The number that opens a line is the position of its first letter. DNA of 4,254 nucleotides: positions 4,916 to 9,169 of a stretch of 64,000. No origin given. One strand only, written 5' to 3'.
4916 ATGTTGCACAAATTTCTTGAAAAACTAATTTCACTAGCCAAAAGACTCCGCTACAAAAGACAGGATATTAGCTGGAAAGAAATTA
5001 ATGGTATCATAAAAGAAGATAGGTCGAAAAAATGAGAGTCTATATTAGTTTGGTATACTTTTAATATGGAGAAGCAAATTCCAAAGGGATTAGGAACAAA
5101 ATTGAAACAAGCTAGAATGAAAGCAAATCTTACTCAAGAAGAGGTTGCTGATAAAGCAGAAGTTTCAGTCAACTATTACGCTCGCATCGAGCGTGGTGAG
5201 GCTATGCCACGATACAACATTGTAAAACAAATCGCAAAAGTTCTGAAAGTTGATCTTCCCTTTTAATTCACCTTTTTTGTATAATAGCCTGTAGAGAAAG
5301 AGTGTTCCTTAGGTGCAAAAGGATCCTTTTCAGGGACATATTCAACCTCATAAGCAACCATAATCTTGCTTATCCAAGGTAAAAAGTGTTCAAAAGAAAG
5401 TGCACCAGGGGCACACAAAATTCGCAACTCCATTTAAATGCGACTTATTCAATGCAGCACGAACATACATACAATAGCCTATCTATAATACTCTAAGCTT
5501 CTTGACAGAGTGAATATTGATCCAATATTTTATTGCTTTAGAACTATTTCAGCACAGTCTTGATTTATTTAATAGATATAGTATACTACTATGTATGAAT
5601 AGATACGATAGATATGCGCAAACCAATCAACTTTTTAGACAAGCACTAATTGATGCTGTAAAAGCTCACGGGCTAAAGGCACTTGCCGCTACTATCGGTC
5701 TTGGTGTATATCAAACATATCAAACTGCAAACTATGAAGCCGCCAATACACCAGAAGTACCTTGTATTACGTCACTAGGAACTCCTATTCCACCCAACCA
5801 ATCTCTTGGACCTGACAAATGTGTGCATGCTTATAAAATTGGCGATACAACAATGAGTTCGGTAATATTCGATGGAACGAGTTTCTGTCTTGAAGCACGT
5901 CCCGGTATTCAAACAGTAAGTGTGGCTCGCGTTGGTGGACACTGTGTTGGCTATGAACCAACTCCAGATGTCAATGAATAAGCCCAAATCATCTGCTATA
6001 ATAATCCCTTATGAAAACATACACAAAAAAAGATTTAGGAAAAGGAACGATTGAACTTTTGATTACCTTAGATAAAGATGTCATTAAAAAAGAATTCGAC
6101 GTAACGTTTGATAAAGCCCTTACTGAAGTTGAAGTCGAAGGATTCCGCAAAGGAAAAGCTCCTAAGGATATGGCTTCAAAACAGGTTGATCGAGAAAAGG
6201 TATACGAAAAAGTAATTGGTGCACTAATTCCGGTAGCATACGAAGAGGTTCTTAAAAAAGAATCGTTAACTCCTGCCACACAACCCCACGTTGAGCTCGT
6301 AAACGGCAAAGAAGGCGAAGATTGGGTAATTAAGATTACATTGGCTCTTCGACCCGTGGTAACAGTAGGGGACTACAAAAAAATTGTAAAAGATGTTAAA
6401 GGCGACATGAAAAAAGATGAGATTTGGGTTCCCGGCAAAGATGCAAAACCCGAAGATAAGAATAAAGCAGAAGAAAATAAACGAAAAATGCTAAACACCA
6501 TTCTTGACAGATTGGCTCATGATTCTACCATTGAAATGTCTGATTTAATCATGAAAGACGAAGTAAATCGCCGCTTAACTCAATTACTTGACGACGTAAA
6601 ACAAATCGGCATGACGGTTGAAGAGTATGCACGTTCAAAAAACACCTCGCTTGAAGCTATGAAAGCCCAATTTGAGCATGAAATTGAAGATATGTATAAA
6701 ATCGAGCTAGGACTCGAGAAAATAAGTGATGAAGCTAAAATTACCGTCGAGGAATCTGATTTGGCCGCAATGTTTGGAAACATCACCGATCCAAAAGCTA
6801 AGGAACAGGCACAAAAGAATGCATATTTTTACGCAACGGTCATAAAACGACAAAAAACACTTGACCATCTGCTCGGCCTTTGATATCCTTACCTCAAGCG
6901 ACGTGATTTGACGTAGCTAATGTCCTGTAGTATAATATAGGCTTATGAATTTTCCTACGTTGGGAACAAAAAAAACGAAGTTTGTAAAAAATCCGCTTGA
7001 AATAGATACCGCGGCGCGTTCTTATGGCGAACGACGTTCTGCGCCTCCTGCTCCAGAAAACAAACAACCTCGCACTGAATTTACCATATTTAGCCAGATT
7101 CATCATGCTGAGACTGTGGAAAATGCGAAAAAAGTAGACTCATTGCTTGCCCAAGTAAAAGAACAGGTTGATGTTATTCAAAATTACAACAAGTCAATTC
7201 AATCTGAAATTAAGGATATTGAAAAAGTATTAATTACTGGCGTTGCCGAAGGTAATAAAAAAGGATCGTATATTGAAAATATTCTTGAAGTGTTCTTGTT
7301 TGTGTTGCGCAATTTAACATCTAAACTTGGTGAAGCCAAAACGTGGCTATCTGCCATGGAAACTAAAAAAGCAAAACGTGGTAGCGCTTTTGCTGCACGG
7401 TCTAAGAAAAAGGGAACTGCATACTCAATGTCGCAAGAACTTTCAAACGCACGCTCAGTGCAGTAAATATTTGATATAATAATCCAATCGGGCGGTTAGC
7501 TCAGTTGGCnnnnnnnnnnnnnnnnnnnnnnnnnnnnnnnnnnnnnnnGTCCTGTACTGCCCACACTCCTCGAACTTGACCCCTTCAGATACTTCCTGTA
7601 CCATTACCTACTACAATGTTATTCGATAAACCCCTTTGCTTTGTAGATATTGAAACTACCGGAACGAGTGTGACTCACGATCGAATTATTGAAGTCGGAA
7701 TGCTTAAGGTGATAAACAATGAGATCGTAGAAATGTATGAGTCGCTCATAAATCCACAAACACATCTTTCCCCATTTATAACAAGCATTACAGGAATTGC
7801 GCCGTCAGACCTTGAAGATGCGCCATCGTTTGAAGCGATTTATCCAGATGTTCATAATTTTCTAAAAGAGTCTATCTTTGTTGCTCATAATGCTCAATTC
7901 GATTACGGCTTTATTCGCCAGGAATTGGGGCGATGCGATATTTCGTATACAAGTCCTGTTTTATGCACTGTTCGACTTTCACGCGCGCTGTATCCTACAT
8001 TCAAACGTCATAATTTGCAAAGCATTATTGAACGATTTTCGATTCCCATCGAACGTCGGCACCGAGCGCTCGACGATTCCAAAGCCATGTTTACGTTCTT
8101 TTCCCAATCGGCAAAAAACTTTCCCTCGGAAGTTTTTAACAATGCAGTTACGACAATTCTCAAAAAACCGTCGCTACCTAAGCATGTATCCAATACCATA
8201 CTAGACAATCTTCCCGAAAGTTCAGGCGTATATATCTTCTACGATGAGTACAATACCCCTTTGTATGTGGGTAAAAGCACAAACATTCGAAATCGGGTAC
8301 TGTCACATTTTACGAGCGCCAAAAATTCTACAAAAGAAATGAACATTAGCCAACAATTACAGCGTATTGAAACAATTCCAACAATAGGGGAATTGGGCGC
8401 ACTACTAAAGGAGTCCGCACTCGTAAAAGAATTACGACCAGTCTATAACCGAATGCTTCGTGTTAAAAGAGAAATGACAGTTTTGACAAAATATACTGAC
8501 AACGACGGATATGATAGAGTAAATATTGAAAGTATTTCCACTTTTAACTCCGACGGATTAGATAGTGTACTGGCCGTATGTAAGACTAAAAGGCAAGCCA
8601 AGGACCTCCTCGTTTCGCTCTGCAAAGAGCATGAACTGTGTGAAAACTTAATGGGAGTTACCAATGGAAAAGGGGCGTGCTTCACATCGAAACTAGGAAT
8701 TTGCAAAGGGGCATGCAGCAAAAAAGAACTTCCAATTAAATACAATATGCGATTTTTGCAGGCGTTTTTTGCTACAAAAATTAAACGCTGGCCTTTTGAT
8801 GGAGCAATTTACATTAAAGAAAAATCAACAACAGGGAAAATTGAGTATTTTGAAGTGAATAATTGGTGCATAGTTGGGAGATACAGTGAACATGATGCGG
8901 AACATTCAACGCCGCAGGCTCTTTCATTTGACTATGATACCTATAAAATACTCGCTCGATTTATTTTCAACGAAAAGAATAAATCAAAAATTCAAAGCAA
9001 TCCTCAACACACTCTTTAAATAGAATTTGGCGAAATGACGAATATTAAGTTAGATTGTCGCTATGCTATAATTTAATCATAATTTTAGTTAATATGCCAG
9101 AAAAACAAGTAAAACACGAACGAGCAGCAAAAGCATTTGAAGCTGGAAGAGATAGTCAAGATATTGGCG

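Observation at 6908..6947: Recurrent -10 box placed 6-8 nt upstream of the ATG: evidence for widespread leaderless mRNAs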

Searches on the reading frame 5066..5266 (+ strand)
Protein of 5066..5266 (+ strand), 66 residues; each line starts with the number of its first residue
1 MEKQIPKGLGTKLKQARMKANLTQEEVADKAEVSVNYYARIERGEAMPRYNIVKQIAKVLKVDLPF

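Call 30: search_protein_families(library=pfam, proteins=[window:5066-5266:+])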
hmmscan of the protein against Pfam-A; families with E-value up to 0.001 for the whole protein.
window:5066-5266:+ (66 aa): 5 families
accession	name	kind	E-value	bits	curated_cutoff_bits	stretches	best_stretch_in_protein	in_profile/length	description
PF01381.28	HTH_3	-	4.7e-17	62.2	23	1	13-64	1-52/55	Helix-turn-helix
PF13560.12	HTH_31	-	6.7e-14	52.4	27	1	9-63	2-57/64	Helix-turn-helix domain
PF12844.13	HTH_19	-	9.1e-11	41.9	30.2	1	10-63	1-54/64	Helix-turn-helix domain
PF13413.12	HTH_25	-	4.7e-05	23.6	24.6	1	13-63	2-58/62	Helix-turn-helix domain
PF15731.11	MqsA_antitoxin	-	0.00067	20.2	30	1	10-56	71-117/131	Antitoxin component of bacterial toxin-antitoxin system, MqsA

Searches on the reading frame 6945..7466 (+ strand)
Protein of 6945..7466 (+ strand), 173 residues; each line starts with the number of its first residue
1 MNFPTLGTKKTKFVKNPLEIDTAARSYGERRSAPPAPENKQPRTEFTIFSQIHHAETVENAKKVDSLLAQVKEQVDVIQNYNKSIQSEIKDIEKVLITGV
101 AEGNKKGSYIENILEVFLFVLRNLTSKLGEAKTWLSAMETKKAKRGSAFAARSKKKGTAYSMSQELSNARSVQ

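Call 30: search_protein_families(library=pfam, proteins=[window:6945-7466:+])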
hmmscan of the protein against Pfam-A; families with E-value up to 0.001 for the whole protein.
window:6945-7466:+ (173 aa): 2 families
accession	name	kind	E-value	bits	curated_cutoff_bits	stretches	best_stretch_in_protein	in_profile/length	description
PF18904.5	DUF5660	-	8.1e-18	65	24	1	61-172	3-108/109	Domain of unknown function (DUF5660)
PF16566.10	CREPT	-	0.00092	19.8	29.3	0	50-95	32-77/147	Cell-cycle alteration and expression-elevated protein in tumour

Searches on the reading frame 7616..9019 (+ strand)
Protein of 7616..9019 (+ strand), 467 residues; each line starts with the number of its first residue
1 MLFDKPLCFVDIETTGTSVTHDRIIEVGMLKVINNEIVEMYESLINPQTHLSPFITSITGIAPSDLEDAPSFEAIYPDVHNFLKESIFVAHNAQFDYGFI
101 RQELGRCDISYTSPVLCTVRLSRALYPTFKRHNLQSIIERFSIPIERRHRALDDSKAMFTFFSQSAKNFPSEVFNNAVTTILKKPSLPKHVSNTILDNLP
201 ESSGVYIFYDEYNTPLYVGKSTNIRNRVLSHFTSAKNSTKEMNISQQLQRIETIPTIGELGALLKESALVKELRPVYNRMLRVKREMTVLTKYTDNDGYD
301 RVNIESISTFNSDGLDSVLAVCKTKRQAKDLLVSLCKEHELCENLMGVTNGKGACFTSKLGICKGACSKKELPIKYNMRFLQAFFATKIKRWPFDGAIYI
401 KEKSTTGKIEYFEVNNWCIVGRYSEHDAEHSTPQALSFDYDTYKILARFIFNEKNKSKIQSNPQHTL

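Call 31: search_protein_families(library=pfam, proteins=[window:7616-9019:+])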
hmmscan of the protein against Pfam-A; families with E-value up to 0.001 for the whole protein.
window:7616-9019:+ (467 aa): 4 families
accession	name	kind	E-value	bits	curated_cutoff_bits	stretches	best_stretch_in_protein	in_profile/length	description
PF00929.31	RNase_T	-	2.5e-36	126.1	24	1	9-158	2-160/164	Exonuclease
PF01541.30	GIY-YIG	-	1.4e-06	28.9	22.6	1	203-275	2-74/78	GIY-YIG catalytic domain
PF13482.12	RNase_H_2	-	7.2e-05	23.2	22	1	8-162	1-132/165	RNase_H superfamily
PF15911.12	Beta-prop_WDR19_2nd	-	0.0003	20.5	27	0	172-234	179-241/275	WDR19 second beta-propeller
